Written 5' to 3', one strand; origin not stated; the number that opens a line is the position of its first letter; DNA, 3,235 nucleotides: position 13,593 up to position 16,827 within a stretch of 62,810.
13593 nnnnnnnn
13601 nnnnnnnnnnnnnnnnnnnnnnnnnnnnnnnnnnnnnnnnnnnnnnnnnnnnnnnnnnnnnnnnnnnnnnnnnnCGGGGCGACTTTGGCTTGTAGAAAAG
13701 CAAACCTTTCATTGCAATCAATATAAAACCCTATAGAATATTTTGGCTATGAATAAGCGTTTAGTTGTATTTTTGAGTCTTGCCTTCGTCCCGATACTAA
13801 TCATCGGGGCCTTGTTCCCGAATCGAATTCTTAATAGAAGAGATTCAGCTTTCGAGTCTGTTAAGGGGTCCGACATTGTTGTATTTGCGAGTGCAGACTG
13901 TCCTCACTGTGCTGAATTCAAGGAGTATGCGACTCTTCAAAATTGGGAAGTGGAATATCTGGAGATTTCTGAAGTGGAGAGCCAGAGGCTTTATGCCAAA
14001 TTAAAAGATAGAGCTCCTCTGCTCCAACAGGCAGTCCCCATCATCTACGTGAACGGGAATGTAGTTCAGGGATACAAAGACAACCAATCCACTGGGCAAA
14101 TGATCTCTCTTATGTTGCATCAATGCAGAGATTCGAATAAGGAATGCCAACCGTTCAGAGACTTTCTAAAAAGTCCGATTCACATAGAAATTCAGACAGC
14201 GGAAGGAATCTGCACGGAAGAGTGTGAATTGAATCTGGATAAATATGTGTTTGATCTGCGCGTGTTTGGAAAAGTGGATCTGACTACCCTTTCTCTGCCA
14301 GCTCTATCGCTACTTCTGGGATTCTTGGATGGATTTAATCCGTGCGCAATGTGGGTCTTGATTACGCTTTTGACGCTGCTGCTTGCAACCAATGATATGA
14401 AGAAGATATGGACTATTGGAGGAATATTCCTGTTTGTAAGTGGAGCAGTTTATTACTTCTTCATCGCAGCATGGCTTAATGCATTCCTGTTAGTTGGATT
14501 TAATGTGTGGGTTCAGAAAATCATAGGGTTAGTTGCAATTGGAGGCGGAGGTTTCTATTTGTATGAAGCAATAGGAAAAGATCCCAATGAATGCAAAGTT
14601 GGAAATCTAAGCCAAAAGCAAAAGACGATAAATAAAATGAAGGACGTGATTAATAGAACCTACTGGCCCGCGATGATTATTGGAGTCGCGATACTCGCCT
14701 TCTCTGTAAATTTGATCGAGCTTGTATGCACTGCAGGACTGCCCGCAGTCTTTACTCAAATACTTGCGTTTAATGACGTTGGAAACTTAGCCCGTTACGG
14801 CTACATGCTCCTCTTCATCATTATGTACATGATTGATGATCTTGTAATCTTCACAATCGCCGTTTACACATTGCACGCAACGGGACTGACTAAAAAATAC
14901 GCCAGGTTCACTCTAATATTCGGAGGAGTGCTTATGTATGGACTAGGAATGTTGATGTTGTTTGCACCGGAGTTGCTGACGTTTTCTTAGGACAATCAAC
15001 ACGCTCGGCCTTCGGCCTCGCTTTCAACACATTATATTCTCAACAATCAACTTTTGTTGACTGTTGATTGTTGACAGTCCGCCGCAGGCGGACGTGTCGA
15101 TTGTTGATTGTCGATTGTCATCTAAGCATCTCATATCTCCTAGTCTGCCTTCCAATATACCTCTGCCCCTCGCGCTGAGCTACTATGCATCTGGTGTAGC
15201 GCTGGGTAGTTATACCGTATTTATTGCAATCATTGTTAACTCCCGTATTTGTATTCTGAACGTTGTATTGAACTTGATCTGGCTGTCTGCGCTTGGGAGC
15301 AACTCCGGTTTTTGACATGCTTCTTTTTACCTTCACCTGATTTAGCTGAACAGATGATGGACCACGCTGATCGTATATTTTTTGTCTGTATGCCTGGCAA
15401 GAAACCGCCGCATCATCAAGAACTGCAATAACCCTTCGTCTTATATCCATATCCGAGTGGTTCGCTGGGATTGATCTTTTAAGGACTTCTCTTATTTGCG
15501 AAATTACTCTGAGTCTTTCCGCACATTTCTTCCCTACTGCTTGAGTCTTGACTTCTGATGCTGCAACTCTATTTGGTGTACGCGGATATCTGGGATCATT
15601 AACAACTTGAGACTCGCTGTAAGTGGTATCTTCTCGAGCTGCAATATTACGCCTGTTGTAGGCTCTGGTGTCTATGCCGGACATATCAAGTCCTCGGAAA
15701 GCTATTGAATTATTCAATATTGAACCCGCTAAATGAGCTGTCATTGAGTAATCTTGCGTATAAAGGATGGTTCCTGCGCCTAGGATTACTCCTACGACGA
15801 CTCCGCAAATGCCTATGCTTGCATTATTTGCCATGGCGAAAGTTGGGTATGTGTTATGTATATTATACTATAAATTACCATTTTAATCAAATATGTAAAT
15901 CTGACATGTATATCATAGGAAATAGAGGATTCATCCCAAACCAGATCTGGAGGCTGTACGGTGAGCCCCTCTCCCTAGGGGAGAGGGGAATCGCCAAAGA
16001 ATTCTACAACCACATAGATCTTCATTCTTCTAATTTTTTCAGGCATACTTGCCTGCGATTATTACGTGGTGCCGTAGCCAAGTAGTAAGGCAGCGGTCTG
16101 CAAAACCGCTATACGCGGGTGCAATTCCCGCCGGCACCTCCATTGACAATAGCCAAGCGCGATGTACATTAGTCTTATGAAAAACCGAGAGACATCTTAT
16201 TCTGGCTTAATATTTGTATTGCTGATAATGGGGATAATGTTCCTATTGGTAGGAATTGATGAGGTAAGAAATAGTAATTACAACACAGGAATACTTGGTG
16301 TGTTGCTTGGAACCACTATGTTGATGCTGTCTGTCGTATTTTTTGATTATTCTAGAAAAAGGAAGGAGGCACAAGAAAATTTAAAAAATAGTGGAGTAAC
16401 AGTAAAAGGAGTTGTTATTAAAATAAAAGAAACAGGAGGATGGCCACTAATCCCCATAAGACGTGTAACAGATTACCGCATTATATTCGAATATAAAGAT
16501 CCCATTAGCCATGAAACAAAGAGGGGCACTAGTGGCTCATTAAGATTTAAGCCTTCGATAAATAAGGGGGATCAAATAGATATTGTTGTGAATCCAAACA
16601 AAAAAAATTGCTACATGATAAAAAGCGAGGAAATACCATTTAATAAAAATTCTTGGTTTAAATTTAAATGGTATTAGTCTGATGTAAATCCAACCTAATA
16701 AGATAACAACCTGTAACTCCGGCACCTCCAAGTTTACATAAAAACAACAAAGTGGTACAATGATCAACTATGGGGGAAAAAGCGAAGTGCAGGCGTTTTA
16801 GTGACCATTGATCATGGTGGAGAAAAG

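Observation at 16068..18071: tRNA-Cys-anchored array of promoter-bearing single-gene cassettes, each closed by a copy of the tRNA 3' end, with no recombinase nearby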

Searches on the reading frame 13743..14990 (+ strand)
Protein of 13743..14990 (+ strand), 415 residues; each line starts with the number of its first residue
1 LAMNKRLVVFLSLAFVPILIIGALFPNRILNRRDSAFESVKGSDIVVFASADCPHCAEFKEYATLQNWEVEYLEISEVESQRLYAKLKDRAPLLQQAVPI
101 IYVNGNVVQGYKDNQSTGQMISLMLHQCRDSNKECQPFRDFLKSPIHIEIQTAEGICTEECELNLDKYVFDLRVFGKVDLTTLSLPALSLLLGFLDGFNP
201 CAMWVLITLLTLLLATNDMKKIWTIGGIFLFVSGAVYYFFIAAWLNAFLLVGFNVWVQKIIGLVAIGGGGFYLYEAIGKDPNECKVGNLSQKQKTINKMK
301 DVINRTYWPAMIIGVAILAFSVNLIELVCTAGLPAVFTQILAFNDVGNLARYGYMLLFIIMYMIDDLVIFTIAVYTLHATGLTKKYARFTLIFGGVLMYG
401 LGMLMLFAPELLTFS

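Call 11: search_protein_families(library=pfam, proteins=[window:13743-14990:+], max_evalue=0.1)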
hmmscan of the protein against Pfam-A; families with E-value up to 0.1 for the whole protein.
window:13743-14990:+ (415 aa): 2 families
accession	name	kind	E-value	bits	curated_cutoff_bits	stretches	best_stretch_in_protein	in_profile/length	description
PF00462.30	Glutaredoxin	-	2.1e-06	28.3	22.9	1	45-108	1-60/60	Glutaredoxin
PF13462.12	Thioredoxin_4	-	0.0013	19.3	23.2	1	45-62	17-34/165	Thioredoxin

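Call 21: find_homologous_proteins(query=window:13743-14990:+, max_evalue=1e-10)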
Query window:13743-14990:+ (415 aa): 3561 proteins with E <= 1e-10 among 8000 candidates; the best 120 are listed.
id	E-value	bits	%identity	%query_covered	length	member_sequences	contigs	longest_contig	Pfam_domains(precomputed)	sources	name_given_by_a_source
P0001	3.0e-263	891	96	100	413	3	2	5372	PF00462.31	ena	-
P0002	1.9e-245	832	88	100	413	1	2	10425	PF00462.31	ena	-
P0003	3.8e-242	822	87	99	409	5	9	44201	PF00462.31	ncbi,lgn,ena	-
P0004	5.3e-237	805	83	100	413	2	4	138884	-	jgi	-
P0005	4.4e-218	742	76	100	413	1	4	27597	-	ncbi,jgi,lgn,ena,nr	ncbi:hypothetical protein KJ652_04635 [Patescibacteria group bacterium]|nr:hypothetical protein [Pat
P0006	2.4e-200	684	69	100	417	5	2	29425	-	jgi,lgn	-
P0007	1.0e-197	675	70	99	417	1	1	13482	-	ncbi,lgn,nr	ncbi:MAG: hypothetical protein K9M03_03575 [Kiritimatiellales bacterium]|nr:hypothetical protein [Ki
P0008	2.4e-196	671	69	99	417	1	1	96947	PF00462.31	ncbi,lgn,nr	ncbi:hypothetical protein KKF55_04915 [Patescibacteria group bacterium]|nr:hypothetical protein [Pat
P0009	1.7e-189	648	66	99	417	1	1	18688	PF00462.31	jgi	-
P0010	9.4e-189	646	67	100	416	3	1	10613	PF00462.31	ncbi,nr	ncbi:MAG: glutaredoxin domain-containing protein [Candidatus Peribacteraceae bacterium]|nr:glutaredo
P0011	3.2e-185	634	66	100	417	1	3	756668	PF00462.31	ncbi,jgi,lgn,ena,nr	ncbi:hypothetical protein COU80_02495 [Candidatus Peregrinibacteria bacterium CG10_big_fil_rev_8_21_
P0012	6.8e-185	633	66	99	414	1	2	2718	PF00462.31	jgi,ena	-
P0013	6.7e-184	630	66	100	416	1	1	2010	-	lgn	-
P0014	1.9e-180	618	65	100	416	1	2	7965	PF00462.31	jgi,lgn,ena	-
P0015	4.2e-179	614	63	100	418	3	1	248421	PF00462.31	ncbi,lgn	-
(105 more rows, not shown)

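Call 24: find_encoding_contigs(protein=P0003, flank=8000, max_places=2)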
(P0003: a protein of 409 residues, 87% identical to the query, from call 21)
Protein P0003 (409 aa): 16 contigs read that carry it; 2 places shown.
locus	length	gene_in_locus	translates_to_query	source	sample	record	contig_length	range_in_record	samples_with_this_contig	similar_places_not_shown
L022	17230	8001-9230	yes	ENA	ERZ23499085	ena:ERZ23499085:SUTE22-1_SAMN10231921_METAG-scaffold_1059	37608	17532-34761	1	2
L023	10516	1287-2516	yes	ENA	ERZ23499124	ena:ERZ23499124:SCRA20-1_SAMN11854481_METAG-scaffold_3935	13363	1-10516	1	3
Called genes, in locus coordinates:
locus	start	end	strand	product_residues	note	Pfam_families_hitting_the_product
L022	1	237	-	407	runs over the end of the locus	PF01551:Peptidase_M23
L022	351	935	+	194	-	PF01330:RuvA_N, PF00633:HHH (faint), PF14520:HHH_5, PF07499:RuvA_C (weak)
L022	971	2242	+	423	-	PF00342:PGI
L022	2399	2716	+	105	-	PF00085:Thioredoxin, PF08534:Redoxin (weak), PF13098:Thioredoxin_2, PF13905:Thioredoxin_8 (weak)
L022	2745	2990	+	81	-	-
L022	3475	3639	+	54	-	-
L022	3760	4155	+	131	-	-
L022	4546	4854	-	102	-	PF01022:HTH_5, PF12840:HTH_20, PF13412:HTH_24 (faint)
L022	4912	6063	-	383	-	PF06849:DUF1246, PF06973:DUF1297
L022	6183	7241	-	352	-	PF06849:DUF1246, PF06973:DUF1297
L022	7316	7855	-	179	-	-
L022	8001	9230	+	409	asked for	PF00462:Glutaredoxin (weak)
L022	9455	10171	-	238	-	-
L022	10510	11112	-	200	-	-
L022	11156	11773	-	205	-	-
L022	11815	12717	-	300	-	-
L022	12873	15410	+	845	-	PF02369:Big_1, PF00041:fn3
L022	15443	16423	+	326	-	PF00294:PfkB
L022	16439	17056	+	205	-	-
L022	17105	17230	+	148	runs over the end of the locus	-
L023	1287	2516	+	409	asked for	PF00462:Glutaredoxin (weak)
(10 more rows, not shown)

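Call 25: find_encoding_contigs(protein=P0004, flank=8000, max_places=2)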
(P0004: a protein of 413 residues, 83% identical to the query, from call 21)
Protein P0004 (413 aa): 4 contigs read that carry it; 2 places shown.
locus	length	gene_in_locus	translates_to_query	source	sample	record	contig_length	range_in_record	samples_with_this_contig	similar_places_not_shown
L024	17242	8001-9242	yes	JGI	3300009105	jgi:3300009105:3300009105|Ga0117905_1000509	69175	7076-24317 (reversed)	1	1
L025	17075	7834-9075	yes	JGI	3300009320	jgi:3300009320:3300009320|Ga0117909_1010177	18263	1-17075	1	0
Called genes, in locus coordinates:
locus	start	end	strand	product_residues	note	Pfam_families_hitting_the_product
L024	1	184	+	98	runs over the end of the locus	-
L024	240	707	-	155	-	-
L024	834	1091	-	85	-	-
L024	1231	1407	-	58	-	-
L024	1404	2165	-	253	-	PF27704:GuanidinoAc_N-MeTrfase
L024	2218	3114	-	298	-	PF01978:TrmB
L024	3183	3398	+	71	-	PF13560:HTH_31, PF12844:HTH_19, PF13413:HTH_25 (weak), PF13443:HTH_26, PF01381:HTH_3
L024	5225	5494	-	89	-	PF12840:HTH_20, PF01022:HTH_5, PF08279:HTH_11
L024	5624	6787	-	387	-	PF06849:DUF1246, PF06973:DUF1297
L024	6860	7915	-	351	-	PF06849:DUF1246, PF06973:DUF1297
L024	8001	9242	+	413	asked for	-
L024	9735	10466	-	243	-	-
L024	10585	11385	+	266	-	-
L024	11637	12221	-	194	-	-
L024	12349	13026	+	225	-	PF01797:Y1_Tnp (weak)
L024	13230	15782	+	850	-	PF02369:Big_1 (weak), PF00041:fn3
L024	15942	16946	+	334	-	PF00294:PfkB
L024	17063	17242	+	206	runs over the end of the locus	-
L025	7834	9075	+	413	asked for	-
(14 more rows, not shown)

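Call 26: find_encoding_contigs(protein=P0002, flank=8000, max_places=2)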
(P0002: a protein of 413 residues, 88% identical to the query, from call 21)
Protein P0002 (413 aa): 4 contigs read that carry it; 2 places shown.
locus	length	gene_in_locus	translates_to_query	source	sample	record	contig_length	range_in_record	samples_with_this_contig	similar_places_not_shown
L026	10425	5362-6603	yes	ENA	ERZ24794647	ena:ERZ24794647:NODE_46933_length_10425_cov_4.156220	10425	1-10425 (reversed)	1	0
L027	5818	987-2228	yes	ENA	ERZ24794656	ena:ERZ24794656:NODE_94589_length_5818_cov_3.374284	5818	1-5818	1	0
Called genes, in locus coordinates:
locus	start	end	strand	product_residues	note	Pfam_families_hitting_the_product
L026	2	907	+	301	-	?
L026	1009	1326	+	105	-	PF00085:Thioredoxin, PF00578:AhpC-TSA (weak), PF08534:Redoxin (faint), PF13098:Thioredoxin_2, PF13905:Thioredoxin_8 (weak)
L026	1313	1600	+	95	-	-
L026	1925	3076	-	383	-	PF06849:DUF1246, PF06973:DUF1297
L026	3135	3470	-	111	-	-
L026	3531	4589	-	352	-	PF06849:DUF1246, PF06973:DUF1297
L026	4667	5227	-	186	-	-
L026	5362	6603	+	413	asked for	PF00462:Glutaredoxin (weak)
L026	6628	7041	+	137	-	-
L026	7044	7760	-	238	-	-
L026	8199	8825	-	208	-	-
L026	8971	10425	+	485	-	?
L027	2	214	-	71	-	?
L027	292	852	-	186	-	-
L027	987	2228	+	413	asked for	PF00462:Glutaredoxin (weak)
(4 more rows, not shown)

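Call 43: find_encoding_contigs(protein=P0001, flank=8000, max_places=3)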
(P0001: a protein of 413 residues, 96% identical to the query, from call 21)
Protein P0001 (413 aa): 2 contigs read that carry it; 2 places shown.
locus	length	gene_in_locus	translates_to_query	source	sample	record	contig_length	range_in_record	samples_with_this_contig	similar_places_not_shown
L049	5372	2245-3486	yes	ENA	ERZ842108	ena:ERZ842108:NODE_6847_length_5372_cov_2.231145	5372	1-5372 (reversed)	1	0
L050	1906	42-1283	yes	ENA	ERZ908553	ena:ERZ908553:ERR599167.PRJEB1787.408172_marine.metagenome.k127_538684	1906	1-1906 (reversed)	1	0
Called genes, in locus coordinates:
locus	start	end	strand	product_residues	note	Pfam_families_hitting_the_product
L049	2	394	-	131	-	?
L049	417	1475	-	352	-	PF06849:DUF1246, PF06973:DUF1297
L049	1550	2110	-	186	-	-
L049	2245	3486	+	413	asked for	PF00462:Glutaredoxin (weak)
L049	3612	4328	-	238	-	-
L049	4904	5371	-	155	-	?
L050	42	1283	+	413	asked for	PF00462:Glutaredoxin (weak)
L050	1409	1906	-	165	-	?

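Call 44: find_encoding_contigs(protein=P0005, flank=8000, max_places=2)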
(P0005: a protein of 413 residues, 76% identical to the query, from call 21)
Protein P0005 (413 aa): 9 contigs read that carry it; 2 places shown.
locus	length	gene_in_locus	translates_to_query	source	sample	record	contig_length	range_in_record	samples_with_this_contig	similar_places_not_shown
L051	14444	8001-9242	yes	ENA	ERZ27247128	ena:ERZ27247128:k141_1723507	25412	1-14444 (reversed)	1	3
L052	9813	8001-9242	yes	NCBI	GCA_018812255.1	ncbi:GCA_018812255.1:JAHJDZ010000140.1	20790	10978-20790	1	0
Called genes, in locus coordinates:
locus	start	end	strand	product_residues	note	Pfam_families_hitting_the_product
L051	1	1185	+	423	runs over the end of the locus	PF00342:PGI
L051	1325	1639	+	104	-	PF00085:Thioredoxin, PF14595:Thioredoxin_9 (weak), PF13098:Thioredoxin_2, PF08534:Redoxin (faint), PF13192:Thioredoxin_3 (weak), PF13905:Thioredoxin_8 (weak)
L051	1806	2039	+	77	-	-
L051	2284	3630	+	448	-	PF22322:DUF6973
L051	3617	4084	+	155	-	PF11969:DcpS_C, PF01230:HIT (weak)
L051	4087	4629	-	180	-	PF02661:Fic, PF01047:MarR (faint), PF22168:DIP2311-like_C (weak)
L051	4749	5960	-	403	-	PF06849:DUF1246, PF06973:DUF1297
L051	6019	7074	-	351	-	PF06849:DUF1246, PF06973:DUF1297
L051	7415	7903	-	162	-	-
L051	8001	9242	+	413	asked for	-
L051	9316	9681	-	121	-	PF05635:23S_rRNA_IVP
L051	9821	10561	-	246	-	-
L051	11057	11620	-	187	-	-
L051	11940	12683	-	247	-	-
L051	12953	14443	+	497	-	PF02369:Big_1, PF09134:Invasin_D3 (weak)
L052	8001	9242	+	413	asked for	-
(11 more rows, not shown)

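Call 100: search_protein_families(library=pfam, proteins=[L049:4904-5371:-, L024:10585-11385:+, L024:11637-12221:-, L024:12349-13026:+, L022:11815-12717:-, L051:11057-11620:-, L051:11940-12683:-], max_evalue=0.01)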
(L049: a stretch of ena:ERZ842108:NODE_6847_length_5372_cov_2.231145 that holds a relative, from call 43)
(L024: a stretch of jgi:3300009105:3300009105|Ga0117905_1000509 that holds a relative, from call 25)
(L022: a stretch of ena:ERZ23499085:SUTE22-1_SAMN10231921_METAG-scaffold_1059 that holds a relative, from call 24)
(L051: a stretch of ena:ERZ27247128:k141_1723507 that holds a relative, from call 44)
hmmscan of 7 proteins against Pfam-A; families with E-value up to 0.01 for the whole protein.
L049:4904-5371:- (155 aa): 1 family
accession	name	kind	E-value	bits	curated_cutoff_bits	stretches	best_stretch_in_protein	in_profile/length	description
PF00078.32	RVT_1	-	3.8e-06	27.2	29.6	1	6-99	111-202/205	Reverse transcriptase (RNA-dependent DNA polymerase)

L024:10585-11385:+ (266 aa): 0 families

L024:11637-12221:- (194 aa): 1 family
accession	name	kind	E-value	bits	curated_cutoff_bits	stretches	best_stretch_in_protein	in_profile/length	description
PF08786.17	DcrB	-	0.00084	19.9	27.2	1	59-145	12-93/127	DcrB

L024:12349-13026:+ (225 aa): 1 family
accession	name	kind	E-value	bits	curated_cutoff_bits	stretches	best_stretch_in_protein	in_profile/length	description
PF01797.21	Y1_Tnp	-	2.5e-06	28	23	1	115-173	33-97/121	Transposase IS200 like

L022:11815-12717:- (300 aa): 0 families

L051:11057-11620:- (187 aa): 0 families

L051:11940-12683:- (247 aa): 0 families

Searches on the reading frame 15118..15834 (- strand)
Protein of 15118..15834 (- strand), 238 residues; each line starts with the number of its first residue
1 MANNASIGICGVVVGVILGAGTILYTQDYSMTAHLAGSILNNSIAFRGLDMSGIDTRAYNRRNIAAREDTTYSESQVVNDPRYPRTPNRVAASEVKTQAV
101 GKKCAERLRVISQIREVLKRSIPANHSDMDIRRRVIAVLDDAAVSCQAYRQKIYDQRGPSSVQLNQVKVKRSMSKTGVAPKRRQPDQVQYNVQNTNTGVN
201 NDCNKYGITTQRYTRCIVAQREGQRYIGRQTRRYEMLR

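Call 11: search_protein_families(library=pfam, proteins=[window:15118-15834:-], max_evalue=0.1)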
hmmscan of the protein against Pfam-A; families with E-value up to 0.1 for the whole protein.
window:15118-15834:- (238 aa): 0 families

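Call 12: search_protein_families(library=phrogs, proteins=[window:15118-15834:-], max_evalue=0.1)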
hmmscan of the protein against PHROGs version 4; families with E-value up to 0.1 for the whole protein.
window:15118-15834:- (238 aa): 0 families

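Call 13: search_protein_families(library=padloc, proteins=[window:15118-15834:-], max_evalue=0.1)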
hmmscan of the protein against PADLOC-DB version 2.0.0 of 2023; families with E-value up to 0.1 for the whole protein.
window:15118-15834:- (238 aa): 0 families

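Call 15: find_encoding_contigs(protein=window:15118-15834:-, flank=10000, max_places=10)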
Protein window:15118-15834:- (238 aa): 24 contigs read that carry it; 10 places shown.
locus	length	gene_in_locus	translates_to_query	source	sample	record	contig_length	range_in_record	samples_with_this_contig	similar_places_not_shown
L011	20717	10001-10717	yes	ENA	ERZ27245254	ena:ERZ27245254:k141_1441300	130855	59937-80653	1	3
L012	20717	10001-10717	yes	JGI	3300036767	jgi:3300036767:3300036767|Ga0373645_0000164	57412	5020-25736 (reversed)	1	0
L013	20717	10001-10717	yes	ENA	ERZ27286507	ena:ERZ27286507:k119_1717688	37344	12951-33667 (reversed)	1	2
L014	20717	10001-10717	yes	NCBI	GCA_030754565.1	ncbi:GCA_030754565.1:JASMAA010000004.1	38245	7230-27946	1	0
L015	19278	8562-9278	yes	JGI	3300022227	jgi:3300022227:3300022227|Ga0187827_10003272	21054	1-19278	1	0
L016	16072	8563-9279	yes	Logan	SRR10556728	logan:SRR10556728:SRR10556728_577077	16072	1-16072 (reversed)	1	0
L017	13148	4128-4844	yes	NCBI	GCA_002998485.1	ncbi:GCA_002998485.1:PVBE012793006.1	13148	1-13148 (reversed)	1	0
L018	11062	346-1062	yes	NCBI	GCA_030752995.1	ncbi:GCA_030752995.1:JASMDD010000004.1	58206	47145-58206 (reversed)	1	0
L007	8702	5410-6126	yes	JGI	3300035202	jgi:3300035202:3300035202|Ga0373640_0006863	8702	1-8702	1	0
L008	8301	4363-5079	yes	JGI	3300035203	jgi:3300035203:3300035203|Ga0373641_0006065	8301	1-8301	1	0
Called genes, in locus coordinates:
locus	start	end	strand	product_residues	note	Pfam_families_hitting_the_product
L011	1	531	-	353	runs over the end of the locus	-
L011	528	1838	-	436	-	PF00515:TPR_1 (faint), PF13176:TPR_7 (faint), PF13181:TPR_8 (faint), PF13424:TPR_12 (faint), PF13428:TPR_14 (faint), PF14559:TPR_19 (weak), PF13432:TPR_16 (weak), PF07719:TPR_2 (weak), +4 more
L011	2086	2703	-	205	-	-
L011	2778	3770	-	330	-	PF00294:PfkB, PF08543:Phos_pyr_kin (weak)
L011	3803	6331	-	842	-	PF02369:Big_1, PF19077:Big_13 (faint), PF00041:fn3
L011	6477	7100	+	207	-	-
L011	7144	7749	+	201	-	-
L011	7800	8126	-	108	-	-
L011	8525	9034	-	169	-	-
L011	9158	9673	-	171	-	-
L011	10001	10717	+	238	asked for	-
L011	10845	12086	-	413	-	PF00462:Glutaredoxin (weak)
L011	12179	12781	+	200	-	-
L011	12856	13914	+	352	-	PF06849:DUF1246, PF06973:DUF1297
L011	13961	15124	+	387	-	PF06849:DUF1246, PF06973:DUF1297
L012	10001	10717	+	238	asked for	-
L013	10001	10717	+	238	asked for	-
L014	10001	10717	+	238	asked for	-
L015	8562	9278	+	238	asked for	-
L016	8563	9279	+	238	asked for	-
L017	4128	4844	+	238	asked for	-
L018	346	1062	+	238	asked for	-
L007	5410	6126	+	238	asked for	-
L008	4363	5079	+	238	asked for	-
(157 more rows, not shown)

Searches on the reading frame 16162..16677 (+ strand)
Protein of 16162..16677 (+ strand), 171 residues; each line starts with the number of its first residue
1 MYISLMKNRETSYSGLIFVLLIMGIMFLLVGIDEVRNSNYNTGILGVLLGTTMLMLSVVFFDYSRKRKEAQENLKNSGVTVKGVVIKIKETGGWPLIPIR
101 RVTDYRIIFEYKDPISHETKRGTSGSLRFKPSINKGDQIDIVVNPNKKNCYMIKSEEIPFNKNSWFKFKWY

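Call 11: search_protein_families(library=pfam, proteins=[window:16162-16677:+], max_evalue=0.1)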
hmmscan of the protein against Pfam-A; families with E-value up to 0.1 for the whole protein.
window:16162-16677:+ (171 aa): 3 families
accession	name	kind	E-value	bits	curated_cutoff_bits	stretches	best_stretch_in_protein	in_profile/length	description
PF13129.11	DUF3953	-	0.0011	19.1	22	1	20-58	2-40/41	Protein of unknown function (DUF3953)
PF00499.25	Oxidored_q3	-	0.0088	16.2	33.2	1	13-77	45-117/146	NADH-ubiquinone/plastoquinone oxidoreductase chain 6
PF13567.11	DUF4131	-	0.037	14.2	31.6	1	17-91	9-79/165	Domain of unknown function (DUF4131)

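Call 12: search_protein_families(library=phrogs, proteins=[window:16162-16677:+], max_evalue=0.1)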
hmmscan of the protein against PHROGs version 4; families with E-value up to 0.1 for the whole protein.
window:16162-16677:+ (171 aa): 0 families

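Call 13: search_protein_families(library=padloc, proteins=[window:16162-16677:+], max_evalue=0.1)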
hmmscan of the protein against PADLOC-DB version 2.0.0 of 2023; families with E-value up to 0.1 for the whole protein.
window:16162-16677:+ (171 aa): 0 families

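Call 64: search_protein_representatives(protein=window:16177-16677:+)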
Query: 166 residues. Proteins with E-value up to 0.001 (for the whole library): 7; up to 1e-10: 1; up to 1e-30: 1. The best 7 are listed.
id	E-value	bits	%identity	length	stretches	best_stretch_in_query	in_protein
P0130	6.1e-106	367.8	100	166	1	1-166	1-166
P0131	1.2e-06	44.9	34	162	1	13-149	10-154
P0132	2.5e-05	40.6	42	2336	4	84-112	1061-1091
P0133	1.3e-04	38.3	29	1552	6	110-142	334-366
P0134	3.0e-04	37.0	30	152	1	12-149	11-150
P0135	4.1e-04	36.6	30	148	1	17-144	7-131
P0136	5.1e-04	36.3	27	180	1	10-159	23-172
